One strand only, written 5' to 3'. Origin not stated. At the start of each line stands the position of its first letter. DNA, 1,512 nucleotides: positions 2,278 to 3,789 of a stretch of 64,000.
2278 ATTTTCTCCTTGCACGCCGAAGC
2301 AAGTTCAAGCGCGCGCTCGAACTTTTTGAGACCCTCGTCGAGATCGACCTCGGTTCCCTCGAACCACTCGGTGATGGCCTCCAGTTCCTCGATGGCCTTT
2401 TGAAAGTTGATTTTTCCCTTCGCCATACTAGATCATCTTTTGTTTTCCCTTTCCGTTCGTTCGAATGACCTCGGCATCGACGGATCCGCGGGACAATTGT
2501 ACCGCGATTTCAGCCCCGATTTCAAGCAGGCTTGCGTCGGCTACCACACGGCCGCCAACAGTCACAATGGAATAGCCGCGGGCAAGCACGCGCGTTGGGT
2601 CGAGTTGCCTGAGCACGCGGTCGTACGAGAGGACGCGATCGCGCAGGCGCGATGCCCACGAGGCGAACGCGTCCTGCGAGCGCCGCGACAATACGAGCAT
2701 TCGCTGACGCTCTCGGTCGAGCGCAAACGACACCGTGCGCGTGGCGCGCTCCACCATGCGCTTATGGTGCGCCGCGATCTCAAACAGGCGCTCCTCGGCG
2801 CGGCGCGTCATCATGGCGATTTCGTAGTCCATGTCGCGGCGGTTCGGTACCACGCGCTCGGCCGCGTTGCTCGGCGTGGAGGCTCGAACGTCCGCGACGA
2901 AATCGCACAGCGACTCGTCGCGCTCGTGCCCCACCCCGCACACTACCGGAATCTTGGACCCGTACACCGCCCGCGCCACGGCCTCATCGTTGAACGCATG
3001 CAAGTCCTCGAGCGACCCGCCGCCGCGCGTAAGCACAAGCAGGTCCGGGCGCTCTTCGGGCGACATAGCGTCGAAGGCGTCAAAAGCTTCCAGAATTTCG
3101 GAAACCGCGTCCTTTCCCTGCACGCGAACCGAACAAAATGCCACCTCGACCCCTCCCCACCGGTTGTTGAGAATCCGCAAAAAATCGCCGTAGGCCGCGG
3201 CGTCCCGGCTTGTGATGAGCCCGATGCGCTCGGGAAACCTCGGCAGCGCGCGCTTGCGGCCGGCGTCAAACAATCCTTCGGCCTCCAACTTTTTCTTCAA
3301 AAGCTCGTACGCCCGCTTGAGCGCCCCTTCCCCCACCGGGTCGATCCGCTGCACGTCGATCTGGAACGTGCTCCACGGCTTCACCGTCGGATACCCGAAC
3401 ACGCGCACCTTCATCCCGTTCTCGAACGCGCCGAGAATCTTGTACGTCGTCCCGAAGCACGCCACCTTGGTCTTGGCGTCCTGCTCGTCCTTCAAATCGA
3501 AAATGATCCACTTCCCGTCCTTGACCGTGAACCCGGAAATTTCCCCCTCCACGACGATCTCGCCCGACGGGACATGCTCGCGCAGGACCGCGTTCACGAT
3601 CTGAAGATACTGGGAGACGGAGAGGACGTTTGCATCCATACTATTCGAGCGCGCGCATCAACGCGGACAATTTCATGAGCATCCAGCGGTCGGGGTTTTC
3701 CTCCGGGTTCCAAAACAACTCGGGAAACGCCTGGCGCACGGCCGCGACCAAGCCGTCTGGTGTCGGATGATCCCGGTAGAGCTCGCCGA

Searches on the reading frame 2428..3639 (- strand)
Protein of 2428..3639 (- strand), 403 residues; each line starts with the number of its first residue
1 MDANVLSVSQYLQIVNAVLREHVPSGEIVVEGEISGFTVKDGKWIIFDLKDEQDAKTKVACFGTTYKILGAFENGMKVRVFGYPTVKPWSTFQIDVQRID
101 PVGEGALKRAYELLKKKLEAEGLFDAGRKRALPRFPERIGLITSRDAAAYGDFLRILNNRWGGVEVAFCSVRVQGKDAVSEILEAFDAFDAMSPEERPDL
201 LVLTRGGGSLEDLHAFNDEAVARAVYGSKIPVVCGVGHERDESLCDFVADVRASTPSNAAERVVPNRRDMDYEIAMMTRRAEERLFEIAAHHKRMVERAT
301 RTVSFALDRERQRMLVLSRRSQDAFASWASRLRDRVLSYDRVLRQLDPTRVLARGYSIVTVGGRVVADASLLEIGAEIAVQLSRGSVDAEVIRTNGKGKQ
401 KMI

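Call 4: search_protein_families(library=pfam, proteins=[window:2428-3639:-], max_evalue=0.01)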
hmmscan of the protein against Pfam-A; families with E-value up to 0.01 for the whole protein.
window:2428-3639:- (403 aa): 3 families
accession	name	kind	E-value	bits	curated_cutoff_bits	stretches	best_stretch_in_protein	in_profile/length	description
PF02601.20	Exonuc_VII_L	-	7.5e-77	259.3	35.9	2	123-304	1-179/315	Exonuclease VII, large subunit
PF13742.12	tRNA_anti_2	-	4.1e-12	46.6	27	1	6-99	1-94/95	OB-fold nucleic acid binding domain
PF01336.31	tRNA_anti-codon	-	2.6e-06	27.7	27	1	29-101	2-74/75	OB-fold nucleic acid binding domain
